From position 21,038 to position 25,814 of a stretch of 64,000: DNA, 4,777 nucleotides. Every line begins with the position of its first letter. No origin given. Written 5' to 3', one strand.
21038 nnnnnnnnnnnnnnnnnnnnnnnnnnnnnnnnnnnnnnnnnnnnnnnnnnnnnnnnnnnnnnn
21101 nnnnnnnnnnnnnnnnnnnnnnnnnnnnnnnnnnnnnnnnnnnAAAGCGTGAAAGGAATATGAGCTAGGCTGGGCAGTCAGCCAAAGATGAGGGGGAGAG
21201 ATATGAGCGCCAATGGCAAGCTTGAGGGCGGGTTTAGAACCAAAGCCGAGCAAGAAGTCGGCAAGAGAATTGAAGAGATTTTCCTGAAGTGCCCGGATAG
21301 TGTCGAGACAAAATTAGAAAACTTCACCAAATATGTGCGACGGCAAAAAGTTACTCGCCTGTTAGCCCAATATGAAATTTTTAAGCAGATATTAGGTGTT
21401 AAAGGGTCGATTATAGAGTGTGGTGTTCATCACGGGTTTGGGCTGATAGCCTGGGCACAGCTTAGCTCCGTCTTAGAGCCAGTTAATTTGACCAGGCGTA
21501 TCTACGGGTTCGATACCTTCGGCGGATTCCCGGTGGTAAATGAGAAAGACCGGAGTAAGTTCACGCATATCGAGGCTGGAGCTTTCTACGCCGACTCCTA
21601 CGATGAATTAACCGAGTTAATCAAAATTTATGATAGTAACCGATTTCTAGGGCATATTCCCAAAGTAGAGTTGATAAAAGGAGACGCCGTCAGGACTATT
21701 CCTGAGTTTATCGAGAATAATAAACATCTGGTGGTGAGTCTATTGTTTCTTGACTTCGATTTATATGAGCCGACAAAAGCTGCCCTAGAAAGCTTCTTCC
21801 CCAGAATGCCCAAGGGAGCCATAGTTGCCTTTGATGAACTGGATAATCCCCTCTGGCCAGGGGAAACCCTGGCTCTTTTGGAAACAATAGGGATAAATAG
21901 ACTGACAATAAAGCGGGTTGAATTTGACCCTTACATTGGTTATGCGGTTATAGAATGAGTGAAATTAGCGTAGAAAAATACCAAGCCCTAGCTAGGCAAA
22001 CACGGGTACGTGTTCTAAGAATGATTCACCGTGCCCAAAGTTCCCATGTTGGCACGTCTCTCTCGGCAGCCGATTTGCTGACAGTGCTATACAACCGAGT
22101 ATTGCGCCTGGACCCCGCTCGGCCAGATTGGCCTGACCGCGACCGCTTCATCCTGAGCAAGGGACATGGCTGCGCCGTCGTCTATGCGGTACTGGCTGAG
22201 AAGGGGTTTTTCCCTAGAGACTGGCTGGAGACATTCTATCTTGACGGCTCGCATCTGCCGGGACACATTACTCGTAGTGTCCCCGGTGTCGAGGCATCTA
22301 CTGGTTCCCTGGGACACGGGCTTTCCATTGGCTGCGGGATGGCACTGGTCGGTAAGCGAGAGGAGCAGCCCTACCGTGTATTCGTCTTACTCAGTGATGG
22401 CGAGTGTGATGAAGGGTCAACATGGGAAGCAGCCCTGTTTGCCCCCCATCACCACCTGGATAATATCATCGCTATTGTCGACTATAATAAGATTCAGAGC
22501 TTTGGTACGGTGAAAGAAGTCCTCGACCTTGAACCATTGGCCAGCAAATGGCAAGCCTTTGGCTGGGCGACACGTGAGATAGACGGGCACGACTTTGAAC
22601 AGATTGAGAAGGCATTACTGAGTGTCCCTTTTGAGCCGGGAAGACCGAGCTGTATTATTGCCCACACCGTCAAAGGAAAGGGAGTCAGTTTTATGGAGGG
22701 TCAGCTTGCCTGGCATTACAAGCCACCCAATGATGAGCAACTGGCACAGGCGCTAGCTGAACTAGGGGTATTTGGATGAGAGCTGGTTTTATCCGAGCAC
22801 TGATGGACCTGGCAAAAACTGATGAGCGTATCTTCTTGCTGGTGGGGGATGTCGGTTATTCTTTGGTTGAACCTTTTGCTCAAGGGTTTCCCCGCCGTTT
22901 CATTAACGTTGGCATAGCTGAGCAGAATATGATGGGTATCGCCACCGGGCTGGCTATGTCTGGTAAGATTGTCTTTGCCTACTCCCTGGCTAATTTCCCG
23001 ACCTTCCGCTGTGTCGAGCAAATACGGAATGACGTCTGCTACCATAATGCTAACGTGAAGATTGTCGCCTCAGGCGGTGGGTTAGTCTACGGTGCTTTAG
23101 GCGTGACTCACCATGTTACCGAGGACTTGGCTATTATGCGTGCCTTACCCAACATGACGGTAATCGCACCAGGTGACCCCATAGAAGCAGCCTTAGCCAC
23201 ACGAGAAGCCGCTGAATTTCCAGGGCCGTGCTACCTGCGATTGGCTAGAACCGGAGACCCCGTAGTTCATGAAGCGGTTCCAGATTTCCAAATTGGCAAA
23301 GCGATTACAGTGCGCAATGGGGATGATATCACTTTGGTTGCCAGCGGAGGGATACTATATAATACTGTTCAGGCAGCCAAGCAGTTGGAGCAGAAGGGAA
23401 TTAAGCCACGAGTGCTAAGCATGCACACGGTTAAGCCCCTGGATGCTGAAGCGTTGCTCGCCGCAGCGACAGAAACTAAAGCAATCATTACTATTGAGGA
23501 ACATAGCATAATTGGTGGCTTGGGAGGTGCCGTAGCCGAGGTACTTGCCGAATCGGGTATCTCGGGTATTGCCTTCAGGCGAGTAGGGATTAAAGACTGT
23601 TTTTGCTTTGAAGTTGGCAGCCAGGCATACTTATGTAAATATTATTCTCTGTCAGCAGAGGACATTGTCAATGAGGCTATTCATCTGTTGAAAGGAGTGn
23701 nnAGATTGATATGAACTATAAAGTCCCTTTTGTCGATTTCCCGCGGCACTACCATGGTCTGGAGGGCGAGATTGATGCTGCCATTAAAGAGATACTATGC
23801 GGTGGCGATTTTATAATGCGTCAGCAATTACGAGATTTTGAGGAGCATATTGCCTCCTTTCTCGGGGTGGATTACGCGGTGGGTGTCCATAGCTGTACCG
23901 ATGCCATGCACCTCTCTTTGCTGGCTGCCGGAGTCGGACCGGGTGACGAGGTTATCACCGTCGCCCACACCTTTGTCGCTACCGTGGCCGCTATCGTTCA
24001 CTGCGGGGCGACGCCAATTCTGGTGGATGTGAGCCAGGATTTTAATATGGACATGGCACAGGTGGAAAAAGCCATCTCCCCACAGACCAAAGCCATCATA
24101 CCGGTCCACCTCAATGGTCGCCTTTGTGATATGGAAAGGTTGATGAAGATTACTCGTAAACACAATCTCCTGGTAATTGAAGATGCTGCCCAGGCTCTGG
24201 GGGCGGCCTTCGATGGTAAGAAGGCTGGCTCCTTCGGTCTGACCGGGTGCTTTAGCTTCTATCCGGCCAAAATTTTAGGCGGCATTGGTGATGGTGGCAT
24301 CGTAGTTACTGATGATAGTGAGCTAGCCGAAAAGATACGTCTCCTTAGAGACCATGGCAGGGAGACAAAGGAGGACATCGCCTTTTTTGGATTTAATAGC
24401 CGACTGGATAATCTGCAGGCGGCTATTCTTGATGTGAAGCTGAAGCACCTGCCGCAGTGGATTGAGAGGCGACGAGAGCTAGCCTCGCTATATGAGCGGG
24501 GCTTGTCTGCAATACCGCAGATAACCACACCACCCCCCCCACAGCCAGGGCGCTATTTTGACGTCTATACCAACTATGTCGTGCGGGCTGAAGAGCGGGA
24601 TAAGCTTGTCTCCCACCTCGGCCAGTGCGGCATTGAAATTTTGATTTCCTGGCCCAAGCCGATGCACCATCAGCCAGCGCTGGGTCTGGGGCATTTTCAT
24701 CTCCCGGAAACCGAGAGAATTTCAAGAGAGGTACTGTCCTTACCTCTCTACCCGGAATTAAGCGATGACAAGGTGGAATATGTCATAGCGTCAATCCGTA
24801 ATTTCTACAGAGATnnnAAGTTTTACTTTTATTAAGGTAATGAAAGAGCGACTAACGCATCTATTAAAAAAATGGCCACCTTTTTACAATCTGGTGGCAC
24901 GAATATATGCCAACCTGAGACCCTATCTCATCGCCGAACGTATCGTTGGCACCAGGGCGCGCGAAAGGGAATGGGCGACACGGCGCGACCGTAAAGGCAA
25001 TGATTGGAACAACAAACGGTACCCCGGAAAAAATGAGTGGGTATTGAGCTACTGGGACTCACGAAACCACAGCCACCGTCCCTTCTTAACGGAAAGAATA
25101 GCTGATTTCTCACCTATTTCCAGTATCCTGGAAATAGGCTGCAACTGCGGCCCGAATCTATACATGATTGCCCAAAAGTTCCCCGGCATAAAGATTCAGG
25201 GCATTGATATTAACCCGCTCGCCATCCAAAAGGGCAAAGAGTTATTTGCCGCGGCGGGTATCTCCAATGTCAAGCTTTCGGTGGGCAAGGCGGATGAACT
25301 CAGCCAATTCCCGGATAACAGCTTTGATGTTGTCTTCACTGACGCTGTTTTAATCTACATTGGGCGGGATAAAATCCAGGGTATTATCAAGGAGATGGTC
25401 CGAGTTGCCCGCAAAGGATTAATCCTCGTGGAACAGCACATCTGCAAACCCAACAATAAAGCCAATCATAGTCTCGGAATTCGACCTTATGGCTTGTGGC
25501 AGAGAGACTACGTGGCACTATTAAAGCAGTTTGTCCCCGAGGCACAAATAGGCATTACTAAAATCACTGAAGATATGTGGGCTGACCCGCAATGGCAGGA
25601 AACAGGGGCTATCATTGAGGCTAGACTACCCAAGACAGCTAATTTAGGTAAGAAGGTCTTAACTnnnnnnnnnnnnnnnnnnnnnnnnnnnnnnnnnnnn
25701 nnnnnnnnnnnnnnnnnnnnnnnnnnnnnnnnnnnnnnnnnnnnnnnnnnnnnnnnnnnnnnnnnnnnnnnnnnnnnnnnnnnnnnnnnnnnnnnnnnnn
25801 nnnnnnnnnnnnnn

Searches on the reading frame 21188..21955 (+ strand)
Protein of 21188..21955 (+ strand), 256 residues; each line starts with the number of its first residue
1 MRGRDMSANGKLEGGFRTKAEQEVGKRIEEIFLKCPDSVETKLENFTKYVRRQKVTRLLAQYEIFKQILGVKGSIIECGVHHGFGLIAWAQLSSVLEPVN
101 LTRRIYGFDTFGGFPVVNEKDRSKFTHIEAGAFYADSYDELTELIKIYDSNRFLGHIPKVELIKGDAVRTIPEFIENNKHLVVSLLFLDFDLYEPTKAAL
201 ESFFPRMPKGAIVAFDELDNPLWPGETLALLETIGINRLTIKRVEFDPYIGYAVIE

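Call 31: search_protein_families(library=pfam, proteins=[window:21188-21955:+])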
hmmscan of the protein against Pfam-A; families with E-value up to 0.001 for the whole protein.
window:21188-21955:+ (256 aa): 3 families
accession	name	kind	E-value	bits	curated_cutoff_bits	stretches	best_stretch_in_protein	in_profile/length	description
PF05711.17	TylF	-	1.2e-10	41.6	23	1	70-218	90-229/264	Macrocin-O-methyltransferase (TylF)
PF13578.12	Methyltransf_24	-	7.5e-09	36.9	26.3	1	76-217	1-104/105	Methyltransferase domain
PF01596.23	Methyltransf_3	-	0.00035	20.4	22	0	158-228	96-162/204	O-methyltransferase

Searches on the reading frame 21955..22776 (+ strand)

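Call 31: search_protein_families(library=pfam, proteins=[window:21955-22776:+])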
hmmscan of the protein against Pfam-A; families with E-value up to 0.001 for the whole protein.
window:21955-22776:+ (274 aa): 4 families
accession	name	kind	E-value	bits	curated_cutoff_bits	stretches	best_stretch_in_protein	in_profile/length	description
PF00456.26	Transketolase_N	-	6.6e-49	167.1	22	1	11-271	4-276/334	Transketolase, thiamine diphosphate binding domain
PF09364.15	XFP_N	-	5.8e-06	25.8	23.7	1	91-221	115-244/364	XFP N-terminal domain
PF00676.26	E1_dh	-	8.9e-06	25.3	22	1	97-220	82-203/300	Dehydrogenase E1 component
PF13292.11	DXP_synthase_N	-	0.00011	22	21.2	0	3-180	12-173/274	1-deoxy-D-xylulose-5-phosphate synthase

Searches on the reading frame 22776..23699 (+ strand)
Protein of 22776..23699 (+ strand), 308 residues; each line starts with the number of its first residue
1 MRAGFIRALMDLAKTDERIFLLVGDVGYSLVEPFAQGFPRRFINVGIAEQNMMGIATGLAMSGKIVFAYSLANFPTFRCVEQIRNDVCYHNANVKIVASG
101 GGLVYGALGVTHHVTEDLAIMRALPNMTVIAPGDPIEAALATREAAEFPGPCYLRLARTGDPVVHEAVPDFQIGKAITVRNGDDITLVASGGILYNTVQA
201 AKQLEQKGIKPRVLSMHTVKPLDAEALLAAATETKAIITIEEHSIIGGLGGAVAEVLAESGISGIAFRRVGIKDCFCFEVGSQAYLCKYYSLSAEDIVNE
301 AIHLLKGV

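Call 31: search_protein_families(library=pfam, proteins=[window:22776-23699:+])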
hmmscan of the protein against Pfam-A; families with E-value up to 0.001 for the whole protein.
window:22776-23699:+ (308 aa): 3 families
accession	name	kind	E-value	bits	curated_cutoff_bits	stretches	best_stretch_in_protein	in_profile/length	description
PF02779.29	Transket_pyr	-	1.5e-32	113.1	27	1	1-158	5-169/174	Transketolase, pyrimidine binding domain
PF02780.25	Transketolase_C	-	8.4e-28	97.2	25.9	1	174-297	1-124/124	Transketolase, C-terminal domain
PF22613.1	Transketolase_C_1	-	1.1e-06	29.3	27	1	182-225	11-54/113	Transketolase-like TK C-terminal domain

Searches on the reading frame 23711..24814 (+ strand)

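Call 31: search_protein_families(library=pfam, proteins=[window:23711-24814:+])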
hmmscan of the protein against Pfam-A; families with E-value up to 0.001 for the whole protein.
window:23711-24814:+ (368 aa): 5 families
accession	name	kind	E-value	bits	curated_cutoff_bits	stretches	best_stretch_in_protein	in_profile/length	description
PF01041.23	DegT_DnrJ_EryC1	-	9.5e-112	374.2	19.8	1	19-363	5-360/360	DegT/DnrJ/EryC1/StrS aminotransferase family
PF00155.27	Aminotran_1_2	-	2.8e-10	40.4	19.7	1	40-160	44-187/361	Aminotransferase class I and II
PF00266.25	Aminotran_5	-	3e-08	33.5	21.5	1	38-164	43-181/371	Aminotransferase class-V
PF01212.27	Beta_elim_lyase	-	4.7e-08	33.1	27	1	39-166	33-176/288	Beta-eliminating lyase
PF01053.26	Cys_Met_Meta_PP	-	1.5e-06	27.5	27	1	42-168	56-183/381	Cys/Met metabolism PLP-dependent enzyme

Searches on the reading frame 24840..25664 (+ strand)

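Call 31: search_protein_families(library=pfam, proteins=[window:24840-25664:+])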
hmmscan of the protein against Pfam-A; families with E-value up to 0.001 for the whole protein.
window:24840-25664:+ (275 aa): 12 families
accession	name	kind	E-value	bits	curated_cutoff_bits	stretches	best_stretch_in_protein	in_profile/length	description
PF13847.12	Methyltransf_31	-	6e-16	58.9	27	1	95-202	6-113/145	Methyltransferase domain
PF13649.12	Methyltransf_25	-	7.6e-16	59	27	1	96-193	1-96/97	Methyltransferase domain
PF08241.18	Methyltransf_11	-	8.7e-13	49.2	21.2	1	97-193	1-90/95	Methyltransferase domain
PF08242.18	Methyltransf_12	-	9.6e-12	45.9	30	1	97-193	1-95/98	Methyltransferase domain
PF01209.24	Ubie_methyltran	-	7.1e-06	26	20.1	1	92-207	47-160/233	ubiE/COQ5 methyltransferase family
PF05175.20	MTS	-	1.7e-05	25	23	1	94-193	33-129/170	Methyltransferase small domain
PF07021.18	MetW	-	2.6e-05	24.4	21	1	92-195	13-107/193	Methionine biosynthesis protein MetW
PF01596.23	Methyltransf_3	-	8.3e-05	22.4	22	1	95-169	47-128/204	O-methyltransferase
PF02390.23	Methyltransf_4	-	0.0001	22.2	24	1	95-166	4-77/173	Putative methyltransferase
PF01739.24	CheR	-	0.00012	22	27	0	157-196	132-171/195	CheR methyltransferase, SAM binding domain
PF03848.20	TehB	-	0.00053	19.9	20.4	1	94-193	32-127/193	Tellurite resistance protein TehB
PF00891.24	Methyltransf_2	-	0.00082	19.2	22.3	0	88-199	58-167/210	O-methyltransferase domain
